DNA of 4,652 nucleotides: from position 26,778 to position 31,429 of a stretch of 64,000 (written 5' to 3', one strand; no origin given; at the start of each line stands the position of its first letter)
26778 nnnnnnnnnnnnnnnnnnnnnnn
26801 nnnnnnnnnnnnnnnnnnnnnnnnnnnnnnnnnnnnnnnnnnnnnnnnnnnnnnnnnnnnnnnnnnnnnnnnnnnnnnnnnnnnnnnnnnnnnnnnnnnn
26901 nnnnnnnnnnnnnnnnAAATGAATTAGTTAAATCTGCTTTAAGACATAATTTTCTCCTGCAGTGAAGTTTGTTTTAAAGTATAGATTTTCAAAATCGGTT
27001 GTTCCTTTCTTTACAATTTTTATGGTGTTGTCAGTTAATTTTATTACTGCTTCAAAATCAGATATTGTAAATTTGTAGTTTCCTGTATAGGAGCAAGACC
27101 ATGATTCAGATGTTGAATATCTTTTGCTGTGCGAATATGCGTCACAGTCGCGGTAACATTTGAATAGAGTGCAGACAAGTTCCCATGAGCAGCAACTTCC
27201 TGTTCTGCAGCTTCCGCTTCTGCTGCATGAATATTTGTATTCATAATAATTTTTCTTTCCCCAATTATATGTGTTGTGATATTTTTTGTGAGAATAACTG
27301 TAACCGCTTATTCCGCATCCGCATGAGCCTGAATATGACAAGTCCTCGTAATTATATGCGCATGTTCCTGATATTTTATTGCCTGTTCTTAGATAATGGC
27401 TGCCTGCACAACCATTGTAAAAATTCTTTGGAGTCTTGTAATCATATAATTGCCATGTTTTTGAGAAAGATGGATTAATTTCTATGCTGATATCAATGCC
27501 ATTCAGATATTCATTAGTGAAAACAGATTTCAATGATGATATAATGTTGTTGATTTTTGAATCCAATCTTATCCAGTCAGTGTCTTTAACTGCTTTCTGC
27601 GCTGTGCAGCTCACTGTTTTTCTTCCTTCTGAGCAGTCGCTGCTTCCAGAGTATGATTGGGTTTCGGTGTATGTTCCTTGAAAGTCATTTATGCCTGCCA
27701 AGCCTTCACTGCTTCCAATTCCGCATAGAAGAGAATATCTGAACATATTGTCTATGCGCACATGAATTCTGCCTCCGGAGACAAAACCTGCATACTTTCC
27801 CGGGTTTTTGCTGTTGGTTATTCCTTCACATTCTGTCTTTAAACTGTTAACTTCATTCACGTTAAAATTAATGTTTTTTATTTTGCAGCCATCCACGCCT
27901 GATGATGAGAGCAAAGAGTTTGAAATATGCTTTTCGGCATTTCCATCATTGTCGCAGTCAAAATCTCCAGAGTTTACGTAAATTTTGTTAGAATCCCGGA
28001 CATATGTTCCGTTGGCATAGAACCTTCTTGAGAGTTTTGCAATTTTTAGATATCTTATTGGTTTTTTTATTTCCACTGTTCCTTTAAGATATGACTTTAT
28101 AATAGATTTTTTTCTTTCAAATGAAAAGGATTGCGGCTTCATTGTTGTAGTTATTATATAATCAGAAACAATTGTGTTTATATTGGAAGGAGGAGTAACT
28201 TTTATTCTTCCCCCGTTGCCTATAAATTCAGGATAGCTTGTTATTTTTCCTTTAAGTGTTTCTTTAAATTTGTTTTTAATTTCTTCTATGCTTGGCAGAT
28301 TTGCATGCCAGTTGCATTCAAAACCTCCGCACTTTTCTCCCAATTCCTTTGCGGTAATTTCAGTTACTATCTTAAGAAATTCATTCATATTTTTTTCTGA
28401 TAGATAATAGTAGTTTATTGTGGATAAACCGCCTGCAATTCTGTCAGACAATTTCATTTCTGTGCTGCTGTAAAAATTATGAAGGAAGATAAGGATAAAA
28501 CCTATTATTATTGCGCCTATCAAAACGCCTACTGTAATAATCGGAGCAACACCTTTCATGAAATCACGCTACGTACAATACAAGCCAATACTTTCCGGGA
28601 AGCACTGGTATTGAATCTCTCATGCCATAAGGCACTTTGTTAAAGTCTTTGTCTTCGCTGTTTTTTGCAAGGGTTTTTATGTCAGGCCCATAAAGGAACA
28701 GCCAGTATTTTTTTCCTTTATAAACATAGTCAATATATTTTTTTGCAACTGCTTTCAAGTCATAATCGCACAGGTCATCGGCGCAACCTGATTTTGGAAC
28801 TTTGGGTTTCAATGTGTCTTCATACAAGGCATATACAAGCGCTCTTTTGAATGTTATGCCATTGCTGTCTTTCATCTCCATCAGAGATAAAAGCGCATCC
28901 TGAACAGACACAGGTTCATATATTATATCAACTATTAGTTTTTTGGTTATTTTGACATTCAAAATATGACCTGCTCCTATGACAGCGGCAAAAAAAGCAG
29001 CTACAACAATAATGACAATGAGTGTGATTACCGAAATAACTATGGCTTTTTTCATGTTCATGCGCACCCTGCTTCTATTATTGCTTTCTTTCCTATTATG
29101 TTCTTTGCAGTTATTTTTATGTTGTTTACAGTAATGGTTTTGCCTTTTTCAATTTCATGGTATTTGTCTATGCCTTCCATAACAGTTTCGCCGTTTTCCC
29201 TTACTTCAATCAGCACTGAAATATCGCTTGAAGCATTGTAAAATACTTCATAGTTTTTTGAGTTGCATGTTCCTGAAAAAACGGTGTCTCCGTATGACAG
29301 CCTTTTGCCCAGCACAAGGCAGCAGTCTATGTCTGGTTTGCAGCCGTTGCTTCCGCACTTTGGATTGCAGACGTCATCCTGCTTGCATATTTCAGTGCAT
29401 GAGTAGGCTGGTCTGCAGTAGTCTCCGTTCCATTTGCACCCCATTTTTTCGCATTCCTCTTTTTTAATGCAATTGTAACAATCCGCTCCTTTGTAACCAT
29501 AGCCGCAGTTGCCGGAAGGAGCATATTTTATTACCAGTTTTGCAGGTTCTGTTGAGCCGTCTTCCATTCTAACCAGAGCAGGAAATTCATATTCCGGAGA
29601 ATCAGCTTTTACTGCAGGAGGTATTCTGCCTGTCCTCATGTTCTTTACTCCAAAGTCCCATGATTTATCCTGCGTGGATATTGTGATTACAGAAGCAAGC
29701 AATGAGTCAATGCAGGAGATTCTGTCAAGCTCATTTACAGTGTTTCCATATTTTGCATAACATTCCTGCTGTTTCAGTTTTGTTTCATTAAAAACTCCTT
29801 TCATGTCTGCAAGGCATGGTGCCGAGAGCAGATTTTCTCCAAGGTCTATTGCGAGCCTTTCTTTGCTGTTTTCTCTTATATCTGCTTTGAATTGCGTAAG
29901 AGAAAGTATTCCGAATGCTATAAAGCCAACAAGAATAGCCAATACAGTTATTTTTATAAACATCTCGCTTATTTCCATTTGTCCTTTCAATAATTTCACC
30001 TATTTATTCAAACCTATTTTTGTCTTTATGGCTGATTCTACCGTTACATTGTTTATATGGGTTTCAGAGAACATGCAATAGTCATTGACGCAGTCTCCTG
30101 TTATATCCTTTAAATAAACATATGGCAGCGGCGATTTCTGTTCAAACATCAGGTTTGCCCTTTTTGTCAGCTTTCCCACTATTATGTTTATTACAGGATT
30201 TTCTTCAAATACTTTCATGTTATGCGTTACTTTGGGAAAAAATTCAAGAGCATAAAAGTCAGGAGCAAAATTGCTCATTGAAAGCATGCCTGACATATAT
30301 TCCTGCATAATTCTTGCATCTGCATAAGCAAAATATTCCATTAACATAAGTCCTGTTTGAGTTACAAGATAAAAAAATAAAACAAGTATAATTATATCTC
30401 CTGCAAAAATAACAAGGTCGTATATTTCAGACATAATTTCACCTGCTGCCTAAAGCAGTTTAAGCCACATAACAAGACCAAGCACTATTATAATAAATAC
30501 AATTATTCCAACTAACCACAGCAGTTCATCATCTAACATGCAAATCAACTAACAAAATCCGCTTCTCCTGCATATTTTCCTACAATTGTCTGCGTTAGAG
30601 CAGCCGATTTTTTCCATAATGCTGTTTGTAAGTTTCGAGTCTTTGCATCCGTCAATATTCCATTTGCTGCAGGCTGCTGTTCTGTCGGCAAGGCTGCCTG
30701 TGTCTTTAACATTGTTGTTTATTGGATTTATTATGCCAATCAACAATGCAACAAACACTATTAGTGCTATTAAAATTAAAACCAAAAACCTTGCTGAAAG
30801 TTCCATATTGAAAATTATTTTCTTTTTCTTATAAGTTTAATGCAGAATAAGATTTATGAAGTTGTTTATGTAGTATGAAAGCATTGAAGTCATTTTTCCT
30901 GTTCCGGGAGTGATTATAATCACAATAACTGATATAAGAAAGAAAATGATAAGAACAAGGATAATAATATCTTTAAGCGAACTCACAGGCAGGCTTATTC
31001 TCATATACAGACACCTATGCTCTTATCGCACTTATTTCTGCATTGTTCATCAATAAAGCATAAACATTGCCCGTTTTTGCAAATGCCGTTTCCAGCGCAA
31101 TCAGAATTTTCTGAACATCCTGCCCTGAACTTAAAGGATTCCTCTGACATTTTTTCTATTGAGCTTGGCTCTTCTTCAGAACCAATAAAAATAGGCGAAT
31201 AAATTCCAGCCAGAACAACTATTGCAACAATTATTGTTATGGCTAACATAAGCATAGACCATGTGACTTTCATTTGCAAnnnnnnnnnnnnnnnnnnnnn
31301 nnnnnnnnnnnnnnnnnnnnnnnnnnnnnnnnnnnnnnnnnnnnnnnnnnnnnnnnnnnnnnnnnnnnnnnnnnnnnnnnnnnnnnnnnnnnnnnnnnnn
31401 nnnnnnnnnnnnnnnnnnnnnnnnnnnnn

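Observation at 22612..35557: Type-IV-pilus-like secretion ATPase and FlaJ-like platform next to a family of cysteine-rich, prepilin-signal proteins: candidate surface-attachment apparatus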

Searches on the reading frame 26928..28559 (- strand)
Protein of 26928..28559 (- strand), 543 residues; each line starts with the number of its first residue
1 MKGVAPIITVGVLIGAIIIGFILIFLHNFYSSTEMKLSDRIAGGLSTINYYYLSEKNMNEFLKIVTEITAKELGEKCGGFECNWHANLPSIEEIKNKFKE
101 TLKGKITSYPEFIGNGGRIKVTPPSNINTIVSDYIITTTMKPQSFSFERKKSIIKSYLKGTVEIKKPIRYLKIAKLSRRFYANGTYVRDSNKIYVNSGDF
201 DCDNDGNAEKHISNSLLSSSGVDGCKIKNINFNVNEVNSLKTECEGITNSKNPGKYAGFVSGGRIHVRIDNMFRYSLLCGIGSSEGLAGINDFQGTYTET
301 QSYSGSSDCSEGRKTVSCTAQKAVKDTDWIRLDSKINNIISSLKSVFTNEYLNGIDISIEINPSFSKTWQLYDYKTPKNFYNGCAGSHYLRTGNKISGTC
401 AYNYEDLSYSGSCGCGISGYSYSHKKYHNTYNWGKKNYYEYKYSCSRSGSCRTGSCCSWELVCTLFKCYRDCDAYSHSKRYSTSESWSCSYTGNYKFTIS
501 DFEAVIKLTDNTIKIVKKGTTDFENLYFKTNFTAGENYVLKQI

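Call 3: search_protein_families(library=pfam, proteins=[window:26928-28559:-], max_evalue=0.1)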
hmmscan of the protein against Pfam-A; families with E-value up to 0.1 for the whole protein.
window:26928-28559:- (543 aa): 0 families

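Call 34: find_homologous_proteins(query=window:26928-28559:-, max_evalue=0.001)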
Query window:26928-28559:- (543 aa): 8 proteins with E <= 0.001 among 8000 candidates.
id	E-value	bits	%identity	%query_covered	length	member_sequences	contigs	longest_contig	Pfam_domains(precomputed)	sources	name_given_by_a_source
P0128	0.0e+0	1242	100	100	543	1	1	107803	-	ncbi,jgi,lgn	-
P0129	1.7e-158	547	47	99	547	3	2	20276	-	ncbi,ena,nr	ncbi:hypothetical protein D4Q76_01045 [archaeon]|nr:MAG: hypothetical protein D4Q76_01045 [archaeon]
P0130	5.4e-87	311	46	64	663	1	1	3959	-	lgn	-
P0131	9.2e-87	310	37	98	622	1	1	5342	-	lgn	-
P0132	4.0e-84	301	42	66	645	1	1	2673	-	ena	-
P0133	2.3e-81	292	43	65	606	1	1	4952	-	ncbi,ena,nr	ncbi:MAG: hypothetical protein KKB25_00650 [Nanoarchaeota archaeon]|nr:hypothetical protein [Nanoarc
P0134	5.3e-81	291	35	97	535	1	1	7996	-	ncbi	-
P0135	7.2e-78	280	45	55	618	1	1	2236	-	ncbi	-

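Call 45: find_encoding_contigs(protein=P0129, flank=10000, max_places=2)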
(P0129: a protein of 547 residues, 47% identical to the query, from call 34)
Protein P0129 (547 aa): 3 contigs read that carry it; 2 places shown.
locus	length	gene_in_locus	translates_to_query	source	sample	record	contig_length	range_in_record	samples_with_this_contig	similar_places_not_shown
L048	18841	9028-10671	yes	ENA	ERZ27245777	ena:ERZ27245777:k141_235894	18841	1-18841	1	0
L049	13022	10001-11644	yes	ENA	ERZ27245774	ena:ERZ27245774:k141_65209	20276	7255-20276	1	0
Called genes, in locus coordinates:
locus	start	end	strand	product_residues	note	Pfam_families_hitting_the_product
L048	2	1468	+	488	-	?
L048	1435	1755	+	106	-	-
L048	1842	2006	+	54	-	-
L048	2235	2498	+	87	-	-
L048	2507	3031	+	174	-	-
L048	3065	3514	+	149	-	-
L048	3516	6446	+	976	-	-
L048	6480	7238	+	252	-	-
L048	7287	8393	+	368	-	-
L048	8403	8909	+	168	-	-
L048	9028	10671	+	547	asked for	-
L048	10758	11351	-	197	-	-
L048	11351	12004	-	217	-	PF08843:AbiEii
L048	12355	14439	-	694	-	-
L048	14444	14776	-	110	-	-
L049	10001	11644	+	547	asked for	-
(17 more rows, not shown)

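Call 50: predict_structure(alignment_id=A3)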
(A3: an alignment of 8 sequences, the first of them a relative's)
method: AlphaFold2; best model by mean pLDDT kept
length: 543 residues; sequences in the alignment: 8
mean_pLDDT: 48.9   pTM: 0.39
mean pLDDT of the five models: 48.9, 47.0, 45.6, 45.4, 42.8
residues with pLDDT >= 90: 0; 70-90: 45; 50-70: 227; < 50: 271
segments of 3 or more residues with pLDDT < 50: 1-6, 25-56, 77-89, 110-118, 173-195, 232-265, 267-271, 306-313, 383-483, 513-543
pLDDT, mean of each block of 10 residues (from residue 1): 44 59 46 31 38 50 62 48 41 65 60 47 61 61 54 52 57 48 35 51 68 55 56 37 33 39 48 54 57 71 52 57 73 75 68 61 72 62 42 31 31 30 30 28 27 25 25 27 56 68 60 39 42 37 26
secondary structure, 60 per line:
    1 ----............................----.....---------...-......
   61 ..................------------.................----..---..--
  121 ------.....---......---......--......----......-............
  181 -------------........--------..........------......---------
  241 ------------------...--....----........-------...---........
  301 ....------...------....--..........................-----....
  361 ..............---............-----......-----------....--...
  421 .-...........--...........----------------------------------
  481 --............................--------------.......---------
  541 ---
elements in order: H5-32 H37-41 H55-78 H91-107 E127-131 E135-140 E144-149 E152-157 E162-167 H169-180 E194-201 E210-216 E226-231 E259-261 E264-267 H272-279 E293-304 H320-323 H326-351 E357-374 E378-389 E395-400 E412-415 E418-421 E423-433 E436-446 E483-510 E525-531

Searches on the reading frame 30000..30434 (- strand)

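Call 3: search_protein_families(library=pfam, proteins=[window:30000-30434:-], max_evalue=0.1)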
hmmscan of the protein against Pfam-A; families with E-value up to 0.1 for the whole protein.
window:30000-30434:- (144 aa): 1 family
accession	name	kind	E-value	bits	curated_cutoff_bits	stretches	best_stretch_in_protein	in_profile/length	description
PF22623.2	zf-CCCH_9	-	0.017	15.4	27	1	111-131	8-29/38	KIAA1064-like, CCCH zinc finger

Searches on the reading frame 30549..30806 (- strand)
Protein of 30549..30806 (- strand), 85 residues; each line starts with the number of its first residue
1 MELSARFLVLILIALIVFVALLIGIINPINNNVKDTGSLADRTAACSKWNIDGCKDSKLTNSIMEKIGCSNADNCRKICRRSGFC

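Call 25: search_protein_families(library=pfam, proteins=[window:30549-30806:-], max_evalue=1)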
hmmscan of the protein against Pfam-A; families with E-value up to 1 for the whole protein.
window:30549-30806:- (85 aa): 3 families
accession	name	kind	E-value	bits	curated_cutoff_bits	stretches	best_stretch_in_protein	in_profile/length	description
PF24925.1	DUF7746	-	0.033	14.8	27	1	47-75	7-35/85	Domain of unknown function (DUF7746)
PF03579.19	SHP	-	0.12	12.5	27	1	7-30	22-45/65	Small hydrophobic protein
PF23958.1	DUF7287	-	0.22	12.5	27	1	10-45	16-51/157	Family of unknown function (DUF7287)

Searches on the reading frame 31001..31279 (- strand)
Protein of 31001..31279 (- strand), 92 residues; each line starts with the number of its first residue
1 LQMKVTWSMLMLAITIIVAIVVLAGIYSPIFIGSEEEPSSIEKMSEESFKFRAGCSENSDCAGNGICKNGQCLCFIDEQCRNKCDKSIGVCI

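Call 25: search_protein_families(library=pfam, proteins=[window:31001-31279:-], max_evalue=1)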
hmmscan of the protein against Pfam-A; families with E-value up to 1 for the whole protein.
window:31001-31279:- (92 aa): 7 families
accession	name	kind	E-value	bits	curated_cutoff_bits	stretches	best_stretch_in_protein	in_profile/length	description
PF23106.1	EGF_Teneurin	-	0.0013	19.2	24.3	1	60-75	4-19/30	Teneurin-like EGF domain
PF07974.19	EGF_2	-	0.0087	16.8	22.1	1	55-75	1-24/32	EGF-like domain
PF01683.23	EB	-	0.014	15.9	24.3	1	51-74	18-41/52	EB module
PF07790.16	Pilin_N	-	0.018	16.3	25.2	1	8-35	9-35/78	Archaeal Type IV pilin, N-terminal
PF05961.16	Chordopox_A13L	-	0.045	14.4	24.1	1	9-48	5-44/69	Chordopoxvirus A13L protein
PF21164.2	Dumpy_DPY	-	0.078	13.4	27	1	52-72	1-21/24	Dumpy, DPY module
PF08078.17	PsaX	-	0.3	11.5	25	0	6-19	15-28/35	PsaX family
